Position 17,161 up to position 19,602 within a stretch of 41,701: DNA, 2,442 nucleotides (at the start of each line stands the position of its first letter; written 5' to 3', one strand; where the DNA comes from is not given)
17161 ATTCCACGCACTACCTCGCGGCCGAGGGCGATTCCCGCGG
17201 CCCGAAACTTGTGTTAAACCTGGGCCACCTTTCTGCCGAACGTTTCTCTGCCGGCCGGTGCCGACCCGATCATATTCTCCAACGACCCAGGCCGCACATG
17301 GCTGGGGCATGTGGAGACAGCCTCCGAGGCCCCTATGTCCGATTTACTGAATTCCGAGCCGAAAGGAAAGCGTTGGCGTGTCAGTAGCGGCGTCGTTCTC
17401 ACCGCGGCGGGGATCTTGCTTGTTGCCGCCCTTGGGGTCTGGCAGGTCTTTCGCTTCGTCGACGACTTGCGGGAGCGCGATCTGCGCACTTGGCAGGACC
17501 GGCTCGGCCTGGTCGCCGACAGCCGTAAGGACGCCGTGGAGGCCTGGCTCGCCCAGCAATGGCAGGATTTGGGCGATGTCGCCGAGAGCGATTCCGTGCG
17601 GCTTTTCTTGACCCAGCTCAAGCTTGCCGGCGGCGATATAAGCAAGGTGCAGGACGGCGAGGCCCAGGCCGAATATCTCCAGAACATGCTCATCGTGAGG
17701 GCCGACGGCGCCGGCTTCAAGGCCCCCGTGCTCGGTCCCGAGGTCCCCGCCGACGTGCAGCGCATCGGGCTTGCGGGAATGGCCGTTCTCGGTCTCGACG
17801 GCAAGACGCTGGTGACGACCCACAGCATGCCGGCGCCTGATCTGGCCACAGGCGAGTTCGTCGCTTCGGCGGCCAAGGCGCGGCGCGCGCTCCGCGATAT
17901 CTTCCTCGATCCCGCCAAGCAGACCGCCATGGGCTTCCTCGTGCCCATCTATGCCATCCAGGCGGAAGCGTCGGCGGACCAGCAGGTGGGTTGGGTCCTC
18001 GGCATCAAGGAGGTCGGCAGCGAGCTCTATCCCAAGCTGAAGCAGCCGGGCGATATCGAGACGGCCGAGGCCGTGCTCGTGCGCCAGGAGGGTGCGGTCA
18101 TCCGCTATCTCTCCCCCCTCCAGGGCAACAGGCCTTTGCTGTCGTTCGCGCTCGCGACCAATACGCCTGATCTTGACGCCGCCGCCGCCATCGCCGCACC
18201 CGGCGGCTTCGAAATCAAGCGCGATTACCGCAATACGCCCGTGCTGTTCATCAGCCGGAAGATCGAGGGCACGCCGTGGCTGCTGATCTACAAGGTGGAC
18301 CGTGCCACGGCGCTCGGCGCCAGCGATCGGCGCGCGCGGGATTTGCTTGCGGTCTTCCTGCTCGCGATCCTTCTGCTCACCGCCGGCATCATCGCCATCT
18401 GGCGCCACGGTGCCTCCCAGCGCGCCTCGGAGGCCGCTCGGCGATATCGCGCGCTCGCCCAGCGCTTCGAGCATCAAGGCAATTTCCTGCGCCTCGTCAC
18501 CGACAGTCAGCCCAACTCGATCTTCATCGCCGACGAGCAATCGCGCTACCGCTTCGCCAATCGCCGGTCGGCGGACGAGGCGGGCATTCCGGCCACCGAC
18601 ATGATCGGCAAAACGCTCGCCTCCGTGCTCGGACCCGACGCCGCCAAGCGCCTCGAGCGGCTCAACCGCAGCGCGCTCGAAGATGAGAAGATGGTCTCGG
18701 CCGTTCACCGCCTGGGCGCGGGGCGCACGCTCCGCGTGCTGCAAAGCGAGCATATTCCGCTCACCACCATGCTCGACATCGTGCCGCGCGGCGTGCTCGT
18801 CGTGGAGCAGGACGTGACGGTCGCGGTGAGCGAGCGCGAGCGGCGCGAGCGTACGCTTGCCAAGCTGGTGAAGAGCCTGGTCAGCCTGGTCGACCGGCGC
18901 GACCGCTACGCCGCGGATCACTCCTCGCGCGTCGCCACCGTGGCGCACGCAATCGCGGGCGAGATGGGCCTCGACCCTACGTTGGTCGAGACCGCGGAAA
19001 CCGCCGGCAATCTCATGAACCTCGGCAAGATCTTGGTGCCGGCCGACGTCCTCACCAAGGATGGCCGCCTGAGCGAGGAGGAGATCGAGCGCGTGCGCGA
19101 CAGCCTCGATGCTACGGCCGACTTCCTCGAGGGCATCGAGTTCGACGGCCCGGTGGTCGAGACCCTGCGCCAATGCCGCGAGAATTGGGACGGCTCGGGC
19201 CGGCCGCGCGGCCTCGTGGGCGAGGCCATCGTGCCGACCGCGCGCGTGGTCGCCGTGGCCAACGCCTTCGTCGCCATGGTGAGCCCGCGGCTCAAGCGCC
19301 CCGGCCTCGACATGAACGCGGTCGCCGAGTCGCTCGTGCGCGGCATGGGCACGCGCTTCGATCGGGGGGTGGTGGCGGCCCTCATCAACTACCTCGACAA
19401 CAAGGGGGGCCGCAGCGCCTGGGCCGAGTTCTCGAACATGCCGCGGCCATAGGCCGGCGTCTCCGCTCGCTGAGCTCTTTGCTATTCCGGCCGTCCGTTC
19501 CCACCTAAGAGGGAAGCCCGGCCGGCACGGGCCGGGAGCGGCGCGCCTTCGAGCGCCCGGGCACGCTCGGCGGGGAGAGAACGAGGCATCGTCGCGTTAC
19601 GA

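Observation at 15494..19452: Two secreted BTLCP (LapG-family) proteases divergent from a Cache-PAS-dead-HD-GYP membrane receptor, fused onto an EPS operon: a candidate non-LapD proteolytic switch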

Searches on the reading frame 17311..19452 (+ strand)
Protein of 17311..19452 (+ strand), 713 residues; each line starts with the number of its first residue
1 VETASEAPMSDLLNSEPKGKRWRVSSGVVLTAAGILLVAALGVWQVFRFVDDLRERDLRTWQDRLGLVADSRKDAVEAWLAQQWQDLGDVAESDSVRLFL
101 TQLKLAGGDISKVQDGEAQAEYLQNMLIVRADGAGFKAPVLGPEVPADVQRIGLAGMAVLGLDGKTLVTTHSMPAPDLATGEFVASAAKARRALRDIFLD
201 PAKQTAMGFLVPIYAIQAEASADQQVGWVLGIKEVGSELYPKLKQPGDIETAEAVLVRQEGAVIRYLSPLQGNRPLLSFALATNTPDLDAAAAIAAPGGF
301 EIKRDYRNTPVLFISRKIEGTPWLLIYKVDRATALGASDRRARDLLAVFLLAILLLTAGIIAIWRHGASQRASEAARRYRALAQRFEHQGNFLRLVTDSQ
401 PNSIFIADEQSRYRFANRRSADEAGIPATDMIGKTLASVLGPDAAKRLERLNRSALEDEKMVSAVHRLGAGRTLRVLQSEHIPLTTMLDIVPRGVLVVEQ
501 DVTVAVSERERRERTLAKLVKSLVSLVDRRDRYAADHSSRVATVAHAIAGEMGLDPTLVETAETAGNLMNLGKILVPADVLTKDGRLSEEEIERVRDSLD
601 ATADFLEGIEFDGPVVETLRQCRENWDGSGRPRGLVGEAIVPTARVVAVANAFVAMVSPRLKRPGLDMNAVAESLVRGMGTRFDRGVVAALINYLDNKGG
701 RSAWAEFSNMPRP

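Call 3: search_protein_families(library=pfam, proteins=[window:17311-19452:+], max_evalue=0.01)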
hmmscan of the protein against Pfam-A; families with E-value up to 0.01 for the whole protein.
window:17311-19452:+ (713 aa): 5 families
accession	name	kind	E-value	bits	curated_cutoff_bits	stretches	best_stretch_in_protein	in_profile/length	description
PF13487.12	HD_5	-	1.9e-29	103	27.2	1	523-686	3-169/170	HD domain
PF08448.16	PAS_4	-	1.5e-14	54.6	23.1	1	398-504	2-107/110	PAS fold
PF01966.28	HD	-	1.9e-05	25.4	22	1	535-656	2-116/116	HD domain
PF02743.24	dCache_1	-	0.00011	22.3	45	1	61-327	7-239/240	Cache domain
PF13188.13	PAS_8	-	0.003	17.9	21.8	0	391-450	1-60/65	PAS domain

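Call 7: search_protein_families(library=ncbifam, proteins=[window:17311-19452:+], max_evalue=0.001)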
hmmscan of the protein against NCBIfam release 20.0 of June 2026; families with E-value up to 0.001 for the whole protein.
window:17311-19452:+ (713 aa): 3 families
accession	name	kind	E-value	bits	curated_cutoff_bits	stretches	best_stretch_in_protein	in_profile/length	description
NF053512.1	nitric_RR_NosR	exception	2.8e-25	89.2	400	1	507-698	165-357/422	response regulator c-di-GMP phosphodiesterase, NosR family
NF041831.1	NO_HK_NahK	exception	7.7e-05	20.8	1500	1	376-522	307-447/854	hybrid sensor histidine kinase/response regulator NahK/ErcS'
TIGR00229.1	sensory_box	domain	0.00062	19.9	22.9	0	391-468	5-83/126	PAS domain S-box protein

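Call 8: find_encoding_contigs(protein=window:17311-19452:+, flank=10000, max_places=6)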
Protein window:17311-19452:+ (713 aa): no gene with exactly this product is on record in the collection.

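Call 9: find_homologous_proteins(query=window:17311-19452:+, max_evalue=0.00001)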
Query window:17311-19452:+ (713 aa): 238 proteins with E <= 0.00001 among 8000 candidates; the best 120 are listed.
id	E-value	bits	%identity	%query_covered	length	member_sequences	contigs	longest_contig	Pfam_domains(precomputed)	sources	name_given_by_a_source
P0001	0.0e+0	1525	100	99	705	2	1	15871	PF02743.25,PF13487.13,PF01966.29,PF08448.17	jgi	-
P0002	0.0e+0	1476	96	99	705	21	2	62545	PF02743.25,PF13487.13,PF01966.29,PF08448.17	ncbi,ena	-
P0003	0.0e+0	1327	86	99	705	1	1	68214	PF13487.13,PF01966.29,PF08448.17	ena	-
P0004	0.0e+0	1299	84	99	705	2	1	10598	PF13487.13,PF01966.29,PF08448.17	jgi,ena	-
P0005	0.0e+0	1295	83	99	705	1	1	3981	PF13487.13,PF01966.29,PF08448.17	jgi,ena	-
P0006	0.0e+0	1245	86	93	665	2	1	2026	PF13487.13,PF01966.29,PF08448.17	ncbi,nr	ncbi:MAG TPA: HD domain-containing phosphohydrolase, partial [Thermoanaerobaculia bacterium]|nr:HD d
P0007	0.0e+0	1122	74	99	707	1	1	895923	PF13188.14,PF13487.13,PF08448.17,PF00989.32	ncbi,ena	-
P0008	0.0e+0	1012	69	99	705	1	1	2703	PF13487.13,PF01966.29,PF08448.17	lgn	-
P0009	2.9e-298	1009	67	99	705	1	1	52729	PF13487.13,PF01966.29,PF08448.17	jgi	jgi:PAS domain S-box-containing protein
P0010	1.8e-284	963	65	98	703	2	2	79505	PF13487.13,PF01966.29,PF08448.17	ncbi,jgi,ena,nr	ncbi:MAG TPA: HD domain-containing phosphohydrolase [Alphaproteobacteria bacterium]|nr:HD domain-con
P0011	4.6e-282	955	64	98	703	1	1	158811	PF13487.13,PF01966.29,PF08448.17,PF00989.32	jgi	jgi:PAS domain S-box-containing protein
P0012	8.5e-280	948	67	92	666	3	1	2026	PF02743.25,PF13487.13,PF01966.29,PF08448.17,PF00989.32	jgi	jgi:PAS domain S-box-containing protein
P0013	5.9e-272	922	64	98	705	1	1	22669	PF13188.14,PF13487.13,PF01966.29,PF08448.17,PF00989.32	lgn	-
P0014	1.7e-254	864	60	99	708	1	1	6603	PF02743.25,PF13487.13,PF08448.17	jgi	jgi:HD-GYP domain-containing protein (c-di-GMP phosphodiesterase class II)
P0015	2.6e-254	864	59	99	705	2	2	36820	PF02743.25,PF13487.13,PF08448.17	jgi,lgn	jgi:HD-GYP domain-containing protein (c-di-GMP phosphodiesterase class II)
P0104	7.1e-192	657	50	93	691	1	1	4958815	PF13487.13,PF01966.29,PF08448.17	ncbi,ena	-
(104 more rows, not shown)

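Call 10: find_encoding_contigs(protein=P0104, flank=10000, max_places=3)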
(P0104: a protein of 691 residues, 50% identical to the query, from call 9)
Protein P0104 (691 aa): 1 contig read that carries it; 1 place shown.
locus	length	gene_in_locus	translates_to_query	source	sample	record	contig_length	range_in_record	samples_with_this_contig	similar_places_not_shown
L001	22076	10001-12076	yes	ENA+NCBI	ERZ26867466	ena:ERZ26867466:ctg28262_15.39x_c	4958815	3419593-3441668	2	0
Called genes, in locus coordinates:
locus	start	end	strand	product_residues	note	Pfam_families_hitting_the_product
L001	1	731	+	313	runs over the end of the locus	PF00892:EamA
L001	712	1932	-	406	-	PF06850:PHB_depo_C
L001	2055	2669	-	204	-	PF02630:SCO1-SenC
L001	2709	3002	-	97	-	-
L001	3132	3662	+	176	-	PF12796:Ank_2, PF13606:Ank_3 (faint), PF12796:Ank_2, PF13857:Ank_5, PF13637:Ank_4 (weak), PF00023:Ank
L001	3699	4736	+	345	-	PF03186:CobD_Cbib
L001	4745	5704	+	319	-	PF02277:DBI_PRT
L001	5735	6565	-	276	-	PF01061:ABC2_membrane, PF12698:ABC2_membrane_3 (weak)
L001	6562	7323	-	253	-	PF00005:ABC_tran, PF13304:AAA_21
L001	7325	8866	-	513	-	PF13727:CoA_binding_3, PF02397:Bac_transf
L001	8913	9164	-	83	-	-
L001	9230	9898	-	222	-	PF06035:Peptidase_C93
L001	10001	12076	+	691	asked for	PF08448:PAS_4, PF01966:HD, PF13487:HD_5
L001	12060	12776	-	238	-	PF00106:adh_short, PF08659:KR (weak), PF23441:SDR, PF13561:adh_short_C2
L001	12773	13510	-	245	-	PF13489:Methyltransf_23, PF13847:Methyltransf_31 (faint), PF08241:Methyltransf_11, PF13649:Methyltransf_25 (faint), PF08242:Methyltransf_12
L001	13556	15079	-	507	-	PF06609:TRI12 (weak), PF07690:MFS_1, PF00083:Sugar_tr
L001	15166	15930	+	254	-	PF00149:Metallophos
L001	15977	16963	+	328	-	PF01073:3Beta_HSD (weak), PF01370:Epimerase, PF02719:Polysacc_synt_2 (faint), PF04321:RmlD_sub_bind (weak), PF07993:NAD_binding_4 (faint), PF16363:GDP_Man_Dehyd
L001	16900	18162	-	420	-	PF13439:Glyco_transf_4 (faint), PF20706:GT4-conflict, PF00534:Glycos_transf_1, PF13692:Glyco_trans_1_4, PF13524:Glyco_trans_1_2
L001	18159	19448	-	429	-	PF01943:Polysacc_synt, PF13440:Polysacc_synt_3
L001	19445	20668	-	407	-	PF00534:Glycos_transf_1, PF13692:Glyco_trans_1_4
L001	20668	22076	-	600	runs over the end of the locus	PF13522:GATase_6, PF13537:GATase_7, PF00733:Asn_synthase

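Call 11: find_encoding_contigs(protein=P0002, flank=10000, max_places=3)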
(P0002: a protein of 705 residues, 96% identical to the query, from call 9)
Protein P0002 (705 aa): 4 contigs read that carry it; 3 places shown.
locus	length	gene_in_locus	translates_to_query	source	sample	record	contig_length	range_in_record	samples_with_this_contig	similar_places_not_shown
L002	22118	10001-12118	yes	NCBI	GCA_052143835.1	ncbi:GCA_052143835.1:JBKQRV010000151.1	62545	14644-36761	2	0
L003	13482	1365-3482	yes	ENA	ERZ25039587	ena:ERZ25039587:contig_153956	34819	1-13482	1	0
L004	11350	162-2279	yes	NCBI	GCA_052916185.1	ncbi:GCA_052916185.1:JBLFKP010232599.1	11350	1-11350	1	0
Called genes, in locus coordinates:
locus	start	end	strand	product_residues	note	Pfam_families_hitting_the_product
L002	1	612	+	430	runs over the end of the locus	PF10082:BBP2_2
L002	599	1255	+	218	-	PF02563:Poly_export, PF10531:SLBB, PF22461:SLBB_2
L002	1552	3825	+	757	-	PF02706:Wzz, PF13807:GNVR, PF09140:MipZ (faint), PF13614:AAA_31 (weak)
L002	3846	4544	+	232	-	-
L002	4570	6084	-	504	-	PF04932:Wzy_C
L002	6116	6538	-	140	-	-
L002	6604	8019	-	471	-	PF13727:CoA_binding_3, PF02397:Bac_transf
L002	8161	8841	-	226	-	PF06035:Peptidase_C93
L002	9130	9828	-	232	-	PF06035:Peptidase_C93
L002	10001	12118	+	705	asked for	PF02743:dCache_1 (faint), PF08448:PAS_4, PF01966:HD (weak), PF13487:HD_5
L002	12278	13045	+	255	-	PF00149:Metallophos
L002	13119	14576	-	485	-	PF07690:MFS_1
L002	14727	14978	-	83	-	-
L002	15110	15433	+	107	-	PF00126:HTH_1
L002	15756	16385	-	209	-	PF01323:DSBA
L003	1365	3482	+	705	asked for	PF02743:dCache_1 (faint), PF08448:PAS_4, PF01966:HD (weak), PF13487:HD_5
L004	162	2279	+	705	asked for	PF02743:dCache_1 (faint), PF08448:PAS_4, PF01966:HD (weak), PF13487:HD_5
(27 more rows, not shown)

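Call 14: find_related_loci(query=A1, collection=genome_contigs, flank=10000)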
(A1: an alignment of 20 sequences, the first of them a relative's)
Query A1 (705 aa) in genome_contigs; peptide patterns used: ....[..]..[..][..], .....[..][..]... (x = any residue, [..] = any of these).
599 stretches matched a pattern (row limit reached: there are more); 521 encode a relative of the query (tblastn E <= 1e-3); the best 80 are kept; 80 distinct loci.
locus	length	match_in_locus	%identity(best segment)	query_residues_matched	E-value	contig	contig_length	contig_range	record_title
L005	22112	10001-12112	96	1-704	0e+0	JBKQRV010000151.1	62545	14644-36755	MAG: Alphaproteobacteria bacterium isolate MGr3G3H3I__bin_160 MGr3G3H3I_000000216401, whole genome shotgun sequence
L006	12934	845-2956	94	1-704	0e+0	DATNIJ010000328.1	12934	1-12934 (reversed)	MAG TPA_asm: Alphaproteobacteria bacterium isolate SMAG_U11370 k141_578038, whole genome shotgun sequence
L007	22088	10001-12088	65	1-696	0e+0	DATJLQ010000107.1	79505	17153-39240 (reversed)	MAG TPA_asm: Alphaproteobacteria bacterium isolate SMAG_U14813 k141_71668, whole genome shotgun sequence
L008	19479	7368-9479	86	1-704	0e+0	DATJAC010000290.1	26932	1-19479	MAG TPA_asm: Alphaproteobacteria bacterium isolate SMAG_U15317 k141_1497374, whole genome shotgun sequence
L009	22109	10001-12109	60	1-703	0e+0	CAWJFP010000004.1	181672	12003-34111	MAG: uncultured proteobacterium isolate MFD09222.bin.2.174 genome assembly, contig: contig_101587, whole genome shotgun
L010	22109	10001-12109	51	1-703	0e+0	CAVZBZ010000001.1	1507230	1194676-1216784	MAG: uncultured Alphaproteobacteria bacterium isolate MFD00991.bin.1.150 genome assembly, contig: contig_19866, whole ge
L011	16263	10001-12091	55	6-703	0e+0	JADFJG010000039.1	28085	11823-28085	MAG: Proteobacteria bacterium isolate B40T1L10 B40T1L10_NODE2071, whole genome shotgun sequence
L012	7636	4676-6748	54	12-703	0e+0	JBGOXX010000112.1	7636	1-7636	MAG: Alphaproteobacteria bacterium isolate OBJ_0618_130150_57 k141_1148877_length_7636_cov_25.6875, whole genome shotgun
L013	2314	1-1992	53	39-703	0e+0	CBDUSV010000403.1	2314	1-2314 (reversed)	MAG TPA_asm: uncultured bacterium isolate SRR22302374_concoct_103 genome assembly, contig: ERZ26661914.65272, whole geno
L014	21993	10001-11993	53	40-703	0e+0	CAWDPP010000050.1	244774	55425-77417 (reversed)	MAG: uncultured Alphaproteobacteria bacterium isolate MFD09222.bin.2.18 genome assembly, contig: contig_68638, whole gen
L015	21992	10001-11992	53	40-703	0e+0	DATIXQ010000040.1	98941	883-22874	MAG TPA_asm: Stellaceae bacterium isolate SMAG_U15253 k141_1126472, whole genome shotgun sequence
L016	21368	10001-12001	51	27-693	0e+0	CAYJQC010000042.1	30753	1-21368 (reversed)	MAG TPA_asm: uncultured Rhodospirillaceae bacterium isolate ERP124720_co1_30 genome assembly, contig: NODE_2016_length_3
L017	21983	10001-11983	50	39-700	0e+0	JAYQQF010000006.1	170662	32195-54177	MAG: Alphaproteobacteria bacterium isolate SD3112_S42.concoct.075 NODE_22_length_170662_cov_16.7931, whole genome shotgu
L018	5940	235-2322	55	8-704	0e+0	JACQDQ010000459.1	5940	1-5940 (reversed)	MAG: Proteobacteria bacterium isolate NC_groundwater_998_Pr1_S-0.65um_66_10 Montesol18_Sp65_coassembly_scaffold_1428483,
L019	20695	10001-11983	50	39-700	0e+0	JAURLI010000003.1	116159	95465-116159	MAG: Alphaproteobacteria bacterium isolate SFB_Oligo_Co_118 k141_109543, whole genome shotgun sequence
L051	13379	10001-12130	45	1-703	0e+0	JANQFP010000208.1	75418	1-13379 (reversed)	MAG: Rhodospirillales bacterium isolate PL23a_bin.98 k99_1858427, whole genome shotgun sequence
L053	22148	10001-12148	45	1-705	0e+0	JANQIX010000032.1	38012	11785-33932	MAG: Alphaproteobacteria bacterium isolate PL24a_bin.80 k99_43572, whole genome shotgun sequence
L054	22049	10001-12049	47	21-703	0e+0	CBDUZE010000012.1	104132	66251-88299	MAG TPA_asm: uncultured Alphaproteobacteria bacterium isolate SRR22302348_concoct_16 genome assembly, contig: ERZ2507359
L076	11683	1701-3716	44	42-703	3e-176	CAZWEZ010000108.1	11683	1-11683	MAG TPA_asm: uncultured Thalassospiraceae bacterium isolate binchicken_co85_32 genome assembly, contig: NODE_2800_length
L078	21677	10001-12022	46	33-703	8e-176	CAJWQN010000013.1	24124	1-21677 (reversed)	MAG TPA_asm: uncultured Rhodospirillaceae bacterium isolate ERR599062_bin.14_MetaBAT_v2.12.1_MAG genome assembly, contig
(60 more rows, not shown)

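Call 20: search_protein_families(library=pfam, proteins=[L001:8913-9164:-], max_evalue=0.01)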
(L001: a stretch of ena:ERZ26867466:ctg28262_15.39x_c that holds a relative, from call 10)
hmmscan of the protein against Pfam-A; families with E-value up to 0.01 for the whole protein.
L001:8913-9164:- (83 aa): 0 families

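Call 31: search_solved_structures(query=window:17335-19452:+, max_evalue=0.001, show_alignments=3)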
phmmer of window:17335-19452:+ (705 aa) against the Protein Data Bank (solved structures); distinct sequences matched with E-value up to 0.001: 6.
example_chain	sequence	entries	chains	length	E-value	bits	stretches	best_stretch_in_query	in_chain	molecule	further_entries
9rc0_A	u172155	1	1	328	6e-46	160.3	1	381-693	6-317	HD domain/sensory box protein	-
9rbz_A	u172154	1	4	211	2.2e-35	125.4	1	493-693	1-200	HD domain/sensory box protein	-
5z7c_A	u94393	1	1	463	1.8e-15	59.6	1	511-684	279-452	3'3'-cGAMP-specific phosphodiesterase 3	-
4mcw_A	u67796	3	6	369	8.9e-13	50.7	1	520-684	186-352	Metal dependent phosphohydrolase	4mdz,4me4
4r8z_A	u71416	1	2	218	1.1e-10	43.8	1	511-687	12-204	Cyclic di-GMP phosphodiesterase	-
6zj8_A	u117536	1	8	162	4e-05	25.5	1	365-466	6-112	Virulence sensor protein BvgS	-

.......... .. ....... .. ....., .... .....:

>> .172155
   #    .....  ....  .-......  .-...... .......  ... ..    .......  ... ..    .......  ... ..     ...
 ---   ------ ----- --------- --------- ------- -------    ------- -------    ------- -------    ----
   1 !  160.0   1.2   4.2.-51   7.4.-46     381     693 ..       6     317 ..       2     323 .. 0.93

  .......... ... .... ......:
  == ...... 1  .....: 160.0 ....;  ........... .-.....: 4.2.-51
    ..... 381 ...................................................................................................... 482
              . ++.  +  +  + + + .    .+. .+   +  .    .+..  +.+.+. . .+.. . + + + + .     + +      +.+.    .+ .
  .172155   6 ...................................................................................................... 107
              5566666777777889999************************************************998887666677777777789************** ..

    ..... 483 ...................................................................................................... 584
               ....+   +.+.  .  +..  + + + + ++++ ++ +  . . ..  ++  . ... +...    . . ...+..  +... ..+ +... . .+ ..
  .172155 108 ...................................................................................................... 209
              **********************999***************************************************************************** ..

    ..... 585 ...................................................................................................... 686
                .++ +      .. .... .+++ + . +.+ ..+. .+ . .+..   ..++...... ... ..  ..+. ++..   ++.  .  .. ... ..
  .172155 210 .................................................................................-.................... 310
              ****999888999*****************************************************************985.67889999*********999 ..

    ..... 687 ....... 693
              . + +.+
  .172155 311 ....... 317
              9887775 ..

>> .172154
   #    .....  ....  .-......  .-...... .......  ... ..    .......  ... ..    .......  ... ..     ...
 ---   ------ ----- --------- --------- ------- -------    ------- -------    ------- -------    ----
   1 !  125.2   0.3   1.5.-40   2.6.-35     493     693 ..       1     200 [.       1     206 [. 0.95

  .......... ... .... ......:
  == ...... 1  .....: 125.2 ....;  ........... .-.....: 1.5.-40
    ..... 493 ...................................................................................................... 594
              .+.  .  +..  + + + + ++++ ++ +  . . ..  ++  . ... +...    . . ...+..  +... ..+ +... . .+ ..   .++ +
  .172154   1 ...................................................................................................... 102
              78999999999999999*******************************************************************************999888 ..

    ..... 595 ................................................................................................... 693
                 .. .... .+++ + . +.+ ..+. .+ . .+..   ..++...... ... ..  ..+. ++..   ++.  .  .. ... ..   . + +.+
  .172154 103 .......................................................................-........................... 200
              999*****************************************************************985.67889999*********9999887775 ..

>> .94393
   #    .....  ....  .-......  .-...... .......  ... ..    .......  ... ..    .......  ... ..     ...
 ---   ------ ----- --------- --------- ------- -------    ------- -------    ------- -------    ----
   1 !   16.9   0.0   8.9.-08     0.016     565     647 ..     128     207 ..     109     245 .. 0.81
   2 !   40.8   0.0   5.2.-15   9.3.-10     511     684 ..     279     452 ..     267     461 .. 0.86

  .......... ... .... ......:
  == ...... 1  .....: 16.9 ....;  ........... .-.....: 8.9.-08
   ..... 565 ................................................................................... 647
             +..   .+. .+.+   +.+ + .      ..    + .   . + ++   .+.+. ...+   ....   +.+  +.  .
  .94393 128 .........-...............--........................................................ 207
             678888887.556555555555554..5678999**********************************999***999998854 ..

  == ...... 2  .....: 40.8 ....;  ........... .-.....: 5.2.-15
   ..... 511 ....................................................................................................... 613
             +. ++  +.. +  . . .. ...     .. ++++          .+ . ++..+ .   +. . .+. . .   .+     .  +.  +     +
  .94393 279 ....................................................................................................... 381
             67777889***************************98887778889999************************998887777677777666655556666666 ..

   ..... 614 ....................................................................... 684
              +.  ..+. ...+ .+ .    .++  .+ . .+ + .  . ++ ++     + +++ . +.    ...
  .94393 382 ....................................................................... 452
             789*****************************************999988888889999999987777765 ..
